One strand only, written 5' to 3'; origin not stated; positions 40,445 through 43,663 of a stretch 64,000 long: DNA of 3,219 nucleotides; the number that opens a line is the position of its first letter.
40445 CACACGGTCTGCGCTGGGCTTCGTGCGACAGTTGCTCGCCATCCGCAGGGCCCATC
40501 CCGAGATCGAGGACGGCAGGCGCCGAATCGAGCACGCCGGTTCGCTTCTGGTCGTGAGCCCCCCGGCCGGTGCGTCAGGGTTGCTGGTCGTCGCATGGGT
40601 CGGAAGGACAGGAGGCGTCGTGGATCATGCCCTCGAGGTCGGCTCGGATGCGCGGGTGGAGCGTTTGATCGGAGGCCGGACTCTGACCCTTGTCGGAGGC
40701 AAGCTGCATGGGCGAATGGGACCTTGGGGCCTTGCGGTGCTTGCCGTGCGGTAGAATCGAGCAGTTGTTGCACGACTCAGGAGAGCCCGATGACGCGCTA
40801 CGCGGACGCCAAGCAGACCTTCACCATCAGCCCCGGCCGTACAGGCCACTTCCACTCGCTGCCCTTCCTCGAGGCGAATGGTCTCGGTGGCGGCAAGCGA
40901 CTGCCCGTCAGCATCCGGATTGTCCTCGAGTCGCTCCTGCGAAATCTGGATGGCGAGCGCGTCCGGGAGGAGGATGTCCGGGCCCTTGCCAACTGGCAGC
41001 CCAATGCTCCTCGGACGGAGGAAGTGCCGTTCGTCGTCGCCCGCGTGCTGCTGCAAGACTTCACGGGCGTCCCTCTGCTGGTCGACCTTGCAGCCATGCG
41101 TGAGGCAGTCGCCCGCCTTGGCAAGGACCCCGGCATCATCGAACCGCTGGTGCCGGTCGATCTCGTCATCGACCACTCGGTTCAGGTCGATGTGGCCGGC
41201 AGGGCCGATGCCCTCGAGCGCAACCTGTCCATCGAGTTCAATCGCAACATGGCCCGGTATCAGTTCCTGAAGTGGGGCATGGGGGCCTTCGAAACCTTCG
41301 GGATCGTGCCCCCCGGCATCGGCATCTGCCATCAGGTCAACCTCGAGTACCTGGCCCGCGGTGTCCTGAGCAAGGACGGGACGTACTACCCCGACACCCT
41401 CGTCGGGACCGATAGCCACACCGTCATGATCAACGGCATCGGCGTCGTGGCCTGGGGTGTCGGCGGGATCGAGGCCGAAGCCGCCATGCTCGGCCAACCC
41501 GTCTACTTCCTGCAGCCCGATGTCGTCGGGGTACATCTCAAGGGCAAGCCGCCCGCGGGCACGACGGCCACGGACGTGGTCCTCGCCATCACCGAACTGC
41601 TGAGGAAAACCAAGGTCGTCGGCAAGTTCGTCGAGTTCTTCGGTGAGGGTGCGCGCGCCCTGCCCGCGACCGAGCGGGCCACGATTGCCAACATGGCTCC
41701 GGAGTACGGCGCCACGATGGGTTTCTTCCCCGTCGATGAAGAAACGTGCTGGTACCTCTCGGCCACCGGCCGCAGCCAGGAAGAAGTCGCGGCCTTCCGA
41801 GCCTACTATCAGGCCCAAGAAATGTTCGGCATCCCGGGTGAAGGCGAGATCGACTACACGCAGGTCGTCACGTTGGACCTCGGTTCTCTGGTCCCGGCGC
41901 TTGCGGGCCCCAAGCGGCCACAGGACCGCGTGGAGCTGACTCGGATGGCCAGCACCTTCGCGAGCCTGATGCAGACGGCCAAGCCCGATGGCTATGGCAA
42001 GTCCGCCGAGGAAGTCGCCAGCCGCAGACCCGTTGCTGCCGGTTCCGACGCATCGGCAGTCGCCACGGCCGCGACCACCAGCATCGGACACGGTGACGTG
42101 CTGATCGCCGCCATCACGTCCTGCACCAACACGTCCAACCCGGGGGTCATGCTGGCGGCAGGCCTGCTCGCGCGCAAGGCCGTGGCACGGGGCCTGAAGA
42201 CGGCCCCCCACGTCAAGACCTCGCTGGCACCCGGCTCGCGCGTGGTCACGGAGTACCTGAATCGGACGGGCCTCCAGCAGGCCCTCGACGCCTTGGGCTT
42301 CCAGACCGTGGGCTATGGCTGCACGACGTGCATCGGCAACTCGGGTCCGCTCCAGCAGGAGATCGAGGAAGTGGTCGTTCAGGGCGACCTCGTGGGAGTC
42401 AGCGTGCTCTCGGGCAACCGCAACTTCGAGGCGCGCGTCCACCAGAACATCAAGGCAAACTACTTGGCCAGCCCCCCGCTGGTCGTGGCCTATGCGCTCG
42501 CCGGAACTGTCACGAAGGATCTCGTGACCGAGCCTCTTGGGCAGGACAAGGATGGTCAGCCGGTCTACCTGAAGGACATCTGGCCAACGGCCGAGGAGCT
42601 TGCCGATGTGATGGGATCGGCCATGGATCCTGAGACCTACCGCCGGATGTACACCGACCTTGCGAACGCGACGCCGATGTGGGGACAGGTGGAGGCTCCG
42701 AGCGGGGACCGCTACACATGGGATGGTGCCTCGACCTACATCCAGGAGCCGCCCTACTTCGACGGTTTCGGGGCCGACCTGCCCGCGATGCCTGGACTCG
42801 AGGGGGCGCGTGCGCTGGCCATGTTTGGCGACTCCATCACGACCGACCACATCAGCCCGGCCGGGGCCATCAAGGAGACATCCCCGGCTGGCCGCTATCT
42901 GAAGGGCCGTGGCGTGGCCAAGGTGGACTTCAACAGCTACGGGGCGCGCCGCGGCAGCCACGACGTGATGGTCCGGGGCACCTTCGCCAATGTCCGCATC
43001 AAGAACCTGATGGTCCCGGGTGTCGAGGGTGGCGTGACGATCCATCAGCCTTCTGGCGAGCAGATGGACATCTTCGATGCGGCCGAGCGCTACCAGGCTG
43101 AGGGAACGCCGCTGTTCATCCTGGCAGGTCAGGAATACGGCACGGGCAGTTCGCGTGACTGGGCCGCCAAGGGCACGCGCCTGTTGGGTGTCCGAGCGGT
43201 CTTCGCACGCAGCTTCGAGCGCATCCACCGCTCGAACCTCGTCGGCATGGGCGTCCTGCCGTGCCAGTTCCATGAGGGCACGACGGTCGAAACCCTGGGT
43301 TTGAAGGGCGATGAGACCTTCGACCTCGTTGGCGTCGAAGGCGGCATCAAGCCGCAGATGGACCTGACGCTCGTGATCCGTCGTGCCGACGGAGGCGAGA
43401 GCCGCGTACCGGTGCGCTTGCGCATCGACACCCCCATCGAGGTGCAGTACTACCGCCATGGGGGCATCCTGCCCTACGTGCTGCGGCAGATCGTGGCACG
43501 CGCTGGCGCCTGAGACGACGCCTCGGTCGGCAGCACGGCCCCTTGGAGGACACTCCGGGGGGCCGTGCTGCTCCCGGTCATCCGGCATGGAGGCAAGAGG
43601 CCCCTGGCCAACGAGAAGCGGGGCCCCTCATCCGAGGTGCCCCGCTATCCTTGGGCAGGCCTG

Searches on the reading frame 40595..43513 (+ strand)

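Call 73: search_protein_families(library=pfam, proteins=[window:40595-43513:+], max_evalue=0.001)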
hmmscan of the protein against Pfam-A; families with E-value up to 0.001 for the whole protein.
window:40595-43513:+ (972 aa): 2 families
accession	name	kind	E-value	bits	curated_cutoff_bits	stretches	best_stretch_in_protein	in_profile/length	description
PF00330.25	Aconitase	-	1.7e-160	535.4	28.7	1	134-637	4-463/463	Aconitase family (aconitate hydratase)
PF00694.25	Aconitase_C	-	4.9e-41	140.6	22.8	1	767-894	3-130/131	Aconitase C-terminal domain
